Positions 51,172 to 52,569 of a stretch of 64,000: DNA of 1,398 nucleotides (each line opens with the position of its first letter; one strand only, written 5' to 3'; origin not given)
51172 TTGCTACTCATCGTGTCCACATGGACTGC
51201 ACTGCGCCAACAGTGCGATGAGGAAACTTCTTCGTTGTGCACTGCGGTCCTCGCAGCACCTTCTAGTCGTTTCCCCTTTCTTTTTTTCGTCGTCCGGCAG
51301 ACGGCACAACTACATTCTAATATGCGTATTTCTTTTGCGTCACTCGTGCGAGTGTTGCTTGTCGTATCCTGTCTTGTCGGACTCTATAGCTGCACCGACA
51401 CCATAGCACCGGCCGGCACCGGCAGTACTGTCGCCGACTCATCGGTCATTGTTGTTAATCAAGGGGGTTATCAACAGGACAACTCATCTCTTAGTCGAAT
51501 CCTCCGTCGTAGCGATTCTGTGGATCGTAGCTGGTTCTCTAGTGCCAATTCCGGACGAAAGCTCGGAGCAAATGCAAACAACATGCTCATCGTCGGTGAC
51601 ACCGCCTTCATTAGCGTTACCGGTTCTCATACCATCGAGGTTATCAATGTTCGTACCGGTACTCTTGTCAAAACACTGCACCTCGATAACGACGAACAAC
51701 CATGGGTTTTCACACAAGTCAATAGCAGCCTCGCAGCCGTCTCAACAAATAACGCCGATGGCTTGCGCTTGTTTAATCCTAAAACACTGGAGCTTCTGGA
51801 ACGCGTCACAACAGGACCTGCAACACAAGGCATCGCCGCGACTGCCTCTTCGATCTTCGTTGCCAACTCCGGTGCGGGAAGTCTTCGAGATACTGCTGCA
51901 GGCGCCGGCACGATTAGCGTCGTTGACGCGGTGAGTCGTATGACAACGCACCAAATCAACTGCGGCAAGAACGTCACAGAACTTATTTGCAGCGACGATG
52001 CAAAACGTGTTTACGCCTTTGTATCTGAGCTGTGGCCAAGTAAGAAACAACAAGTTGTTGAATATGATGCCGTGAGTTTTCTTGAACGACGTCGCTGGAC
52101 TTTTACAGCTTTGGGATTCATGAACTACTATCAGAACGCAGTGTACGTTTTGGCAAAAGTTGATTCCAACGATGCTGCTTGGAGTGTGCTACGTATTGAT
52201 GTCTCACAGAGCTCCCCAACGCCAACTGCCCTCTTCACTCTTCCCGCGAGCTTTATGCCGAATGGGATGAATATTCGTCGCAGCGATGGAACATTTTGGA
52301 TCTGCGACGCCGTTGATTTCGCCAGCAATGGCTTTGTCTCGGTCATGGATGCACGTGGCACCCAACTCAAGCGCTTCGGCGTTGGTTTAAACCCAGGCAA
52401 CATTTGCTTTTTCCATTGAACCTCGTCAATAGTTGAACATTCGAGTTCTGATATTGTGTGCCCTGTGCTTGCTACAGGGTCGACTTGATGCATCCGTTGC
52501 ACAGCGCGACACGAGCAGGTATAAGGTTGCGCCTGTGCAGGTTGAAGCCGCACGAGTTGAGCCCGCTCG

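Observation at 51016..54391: Cobalamin riboswitch controlling a BtuG-like beta-propeller lipoprotein plus BtuB-like TonB-dependent receptor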

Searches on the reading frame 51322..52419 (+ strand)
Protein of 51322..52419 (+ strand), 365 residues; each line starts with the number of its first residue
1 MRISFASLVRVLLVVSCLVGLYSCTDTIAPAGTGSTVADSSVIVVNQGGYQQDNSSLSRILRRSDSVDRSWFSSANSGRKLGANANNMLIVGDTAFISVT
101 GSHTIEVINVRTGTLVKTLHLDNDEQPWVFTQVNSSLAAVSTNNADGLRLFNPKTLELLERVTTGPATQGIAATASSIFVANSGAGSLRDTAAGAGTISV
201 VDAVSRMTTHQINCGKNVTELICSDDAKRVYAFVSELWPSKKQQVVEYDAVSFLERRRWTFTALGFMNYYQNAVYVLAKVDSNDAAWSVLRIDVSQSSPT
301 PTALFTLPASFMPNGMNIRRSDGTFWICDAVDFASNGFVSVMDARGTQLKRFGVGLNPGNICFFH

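Call 9: search_protein_families(library=pfam, proteins=[window:51322-52419:+], max_evalue=0.01)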
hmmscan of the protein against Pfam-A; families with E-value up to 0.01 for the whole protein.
window:51322-52419:+ (365 aa): 1 family
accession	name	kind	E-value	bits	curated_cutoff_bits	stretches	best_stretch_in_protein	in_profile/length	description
PF16819.11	DUF5074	-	2.1e-05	24.2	27.2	1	43-249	4-212/353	Domain of unknown function (DUF5074)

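Call 10: search_protein_families(library=ncbifam, proteins=[window:51322-52419:+], max_evalue=0.01)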
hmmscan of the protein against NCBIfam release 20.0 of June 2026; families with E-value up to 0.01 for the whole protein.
window:51322-52419:+ (365 aa): 3 families
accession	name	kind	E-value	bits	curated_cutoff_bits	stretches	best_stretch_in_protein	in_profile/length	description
TIGR03866.1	PQQ_ABC_repeats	subfamily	1.2e-05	24.5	287.3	1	92-228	10-137/310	PQQ-dependent catabolism-associated beta-propeller protein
NF052280.1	7_blade_YncE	equivalog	0.0038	16.1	400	0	191-237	274-320/338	7-bladed beta-propeller protein YncE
NF048007.1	MmpL3Stblzr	equivalog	0.0073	15.5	600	1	140-232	65-149/366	MmpL3/TtfA transport complex stabilizer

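Call 11: search_solved_structures(query=window:51322-52419:+, max_evalue=10, show_alignments=2)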
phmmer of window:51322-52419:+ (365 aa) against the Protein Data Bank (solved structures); distinct sequences matched with E-value up to 10: 14.
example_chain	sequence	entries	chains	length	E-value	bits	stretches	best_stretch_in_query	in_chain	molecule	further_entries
8ptf_A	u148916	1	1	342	6.8e-15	58.2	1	40-363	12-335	YncE family protein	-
8ptd_A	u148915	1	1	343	6.9e-15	58.2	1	40-363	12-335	YncE family protein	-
8blw_B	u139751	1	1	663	2.1e-14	56.6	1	28-363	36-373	YncE family protein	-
8bmx_D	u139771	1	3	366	6.7e-10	41.8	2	7-128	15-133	YncE family protein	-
8bn0_A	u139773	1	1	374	7.2e-09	38.4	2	35-128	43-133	Putative surface layer protein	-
8bmy_A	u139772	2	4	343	9.5e-09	38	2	36-129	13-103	Putative surface layer protein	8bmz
8p97_B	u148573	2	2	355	1.3e-08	37.5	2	8-158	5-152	Putative surface layer protein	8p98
8baz_A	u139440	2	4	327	3.6e-08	36.1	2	40-136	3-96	Surface layer protein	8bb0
8bai_A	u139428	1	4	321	3.9e-08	36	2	40-136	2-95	Surface layer protein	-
3dsm_A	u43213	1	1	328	4e-08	35.9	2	40-136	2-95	uncharacterized protein BACUNI_02894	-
8okv_B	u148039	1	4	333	4.8e-07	32.4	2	41-158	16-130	Putative surface layer protein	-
8puj_A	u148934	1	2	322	5e-07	32.3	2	41-158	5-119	YncE family protein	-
1l0q_A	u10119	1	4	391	0.096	15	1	95-232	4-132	Surface layer protein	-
3vgz_A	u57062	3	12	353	1.1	11.5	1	164-249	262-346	Uncharacterized protein YncE | PQQ-dependent catabolism-associated beta-propeller protein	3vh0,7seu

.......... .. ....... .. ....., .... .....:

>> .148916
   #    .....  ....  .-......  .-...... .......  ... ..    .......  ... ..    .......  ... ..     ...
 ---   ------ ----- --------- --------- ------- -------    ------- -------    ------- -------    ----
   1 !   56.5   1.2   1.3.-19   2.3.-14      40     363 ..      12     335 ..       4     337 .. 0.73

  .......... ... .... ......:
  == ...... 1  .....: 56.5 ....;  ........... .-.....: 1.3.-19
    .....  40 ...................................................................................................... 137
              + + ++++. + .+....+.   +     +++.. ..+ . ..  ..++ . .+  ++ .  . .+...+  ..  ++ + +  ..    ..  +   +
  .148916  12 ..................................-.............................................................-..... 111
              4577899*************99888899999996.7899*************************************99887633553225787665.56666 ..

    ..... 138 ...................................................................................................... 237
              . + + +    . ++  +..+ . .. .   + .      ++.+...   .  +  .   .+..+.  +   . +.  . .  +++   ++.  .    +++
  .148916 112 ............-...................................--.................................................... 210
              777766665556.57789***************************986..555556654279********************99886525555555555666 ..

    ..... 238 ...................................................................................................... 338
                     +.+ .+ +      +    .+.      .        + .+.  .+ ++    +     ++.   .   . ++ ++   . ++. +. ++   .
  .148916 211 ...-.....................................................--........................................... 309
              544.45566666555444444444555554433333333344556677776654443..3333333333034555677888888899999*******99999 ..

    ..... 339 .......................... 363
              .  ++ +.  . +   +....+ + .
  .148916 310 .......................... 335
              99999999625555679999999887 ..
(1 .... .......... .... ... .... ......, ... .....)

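Call 13: find_homologous_proteins(query=window:51322-52419:+)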
Query window:51322-52419:+ (365 aa): 10 proteins with E <= 0.001 among 8000 candidates.
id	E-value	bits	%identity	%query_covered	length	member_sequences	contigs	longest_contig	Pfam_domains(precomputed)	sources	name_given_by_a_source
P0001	2.0e-237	805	100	100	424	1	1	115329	PF16819.12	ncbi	-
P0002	1.3e-104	368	49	97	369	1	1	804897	PF16819.12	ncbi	-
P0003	2.5e-100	354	48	99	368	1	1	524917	PF16819.12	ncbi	-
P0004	6.6e-99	349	50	92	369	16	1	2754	PF16819.12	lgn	-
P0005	4.6e-97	343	48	98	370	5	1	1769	PF16819.12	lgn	-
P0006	8.8e-96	339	50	95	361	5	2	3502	PF16819.12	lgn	-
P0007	6.6e-92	326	48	95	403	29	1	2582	PF16819.12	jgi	jgi:hypothetical protein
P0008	2.3e-70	255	53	68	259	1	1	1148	PF16819.12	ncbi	ncbi:MAG: YncE family protein, partial [Candidatus Kapaibacterium sp.]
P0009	5.6e-35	139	30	99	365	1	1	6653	PF16819.12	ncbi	-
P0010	9.2e-22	96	27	92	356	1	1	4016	PF16819.12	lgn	-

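Call 14: find_encoding_contigs(protein=P0001, flank=6000, max_places=3)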
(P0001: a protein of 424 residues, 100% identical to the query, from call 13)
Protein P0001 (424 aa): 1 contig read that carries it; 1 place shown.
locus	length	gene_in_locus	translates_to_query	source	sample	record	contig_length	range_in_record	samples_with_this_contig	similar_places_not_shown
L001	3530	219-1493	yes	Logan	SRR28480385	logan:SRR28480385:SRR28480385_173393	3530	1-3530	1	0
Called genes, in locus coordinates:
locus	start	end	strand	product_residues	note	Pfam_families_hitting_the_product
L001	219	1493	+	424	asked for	PF16819:DUF5074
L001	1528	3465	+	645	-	PF07715:Plug, PF00593:TonB_dep_Rec_b-barrel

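Call 15: find_encoding_contigs(protein=P0002, flank=6000, max_places=3)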
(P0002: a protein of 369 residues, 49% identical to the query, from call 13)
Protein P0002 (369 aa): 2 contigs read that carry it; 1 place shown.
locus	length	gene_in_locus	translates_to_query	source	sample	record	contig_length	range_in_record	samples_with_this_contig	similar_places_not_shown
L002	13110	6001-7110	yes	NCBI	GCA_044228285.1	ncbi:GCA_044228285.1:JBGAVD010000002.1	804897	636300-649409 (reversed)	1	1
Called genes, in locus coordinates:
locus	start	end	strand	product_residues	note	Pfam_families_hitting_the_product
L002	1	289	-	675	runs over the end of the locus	PF14870:PSII_BNR (faint), PF15902:Sortilin-Vps10 (faint), PF02012:BNR (faint), PF25852:DUF6242_C (weak), PF18962:Por_Secre_tail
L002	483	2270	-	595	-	PF01336:tRNA_anti-codon, PF00152:tRNA-synt_2, PF02938:GAD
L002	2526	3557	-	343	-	PF01075:Glyco_transf_9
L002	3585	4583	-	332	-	PF01075:Glyco_transf_9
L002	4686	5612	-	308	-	-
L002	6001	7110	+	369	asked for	PF16819:DUF5074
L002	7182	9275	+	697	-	PF07715:Plug, PF00593:TonB_dep_Rec_b-barrel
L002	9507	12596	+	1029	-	PF00005:ABC_tran (faint), PF02463:SMC_N (faint), PF13175:AAA_15 (faint), PF13191:AAA_16 (faint), PF13555:AAA_29 (faint), PF20703:nSTAND1 (faint), PF17760:UvrA_inter, PF17755:UvrA_DNA-bind, +1 more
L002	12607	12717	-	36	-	-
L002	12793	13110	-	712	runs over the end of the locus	PF18962:Por_Secre_tail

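Call 16: find_encoding_contigs(protein=P0003, flank=6000, max_places=3)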
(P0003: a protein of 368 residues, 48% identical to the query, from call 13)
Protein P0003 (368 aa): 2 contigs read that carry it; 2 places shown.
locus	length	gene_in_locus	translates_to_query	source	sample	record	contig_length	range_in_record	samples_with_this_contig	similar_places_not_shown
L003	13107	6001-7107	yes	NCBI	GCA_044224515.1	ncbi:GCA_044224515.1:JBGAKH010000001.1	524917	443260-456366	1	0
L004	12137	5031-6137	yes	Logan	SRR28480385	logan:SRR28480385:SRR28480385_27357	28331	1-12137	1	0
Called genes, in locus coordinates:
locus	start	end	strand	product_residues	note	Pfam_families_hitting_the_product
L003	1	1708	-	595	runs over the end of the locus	PF01336:tRNA_anti-codon, PF00152:tRNA-synt_2, PF02938:GAD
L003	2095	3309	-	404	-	PF01075:Glyco_transf_9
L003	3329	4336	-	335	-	PF01075:Glyco_transf_9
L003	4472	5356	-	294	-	-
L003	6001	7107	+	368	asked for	PF16819:DUF5074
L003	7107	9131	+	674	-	PF07715:Plug, PF00593:TonB_dep_Rec_b-barrel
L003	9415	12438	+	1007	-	PF00005:ABC_tran (faint), PF02463:SMC_N (faint), PF13175:AAA_15 (faint), PF13191:AAA_16 (faint), PF13555:AAA_29 (faint), PF17760:UvrA_inter, PF17755:UvrA_DNA-bind, PF13304:AAA_21 (weak), +1 more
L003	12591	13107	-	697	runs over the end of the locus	PF25852:DUF6242_C (weak), PF18962:Por_Secre_tail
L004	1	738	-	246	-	?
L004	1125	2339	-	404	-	PF01075:Glyco_transf_9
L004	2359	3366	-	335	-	PF01075:Glyco_transf_9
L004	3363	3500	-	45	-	-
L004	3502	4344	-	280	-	-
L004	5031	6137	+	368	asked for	PF16819:DUF5074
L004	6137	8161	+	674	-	PF07715:Plug, PF00593:TonB_dep_Rec_b-barrel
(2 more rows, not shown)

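Call 26: find_related_loci(query=window:51322-52419:+, collection=genome_contigs, flank=4000)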
Query window:51322-52419:+ (365 aa) in genome_contigs; peptide patterns used: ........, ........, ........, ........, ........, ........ (x = any residue, [..] = any of these).
52 stretches matched a pattern, but none encodes a relative of the query by tblastn (E <= 1e-3).
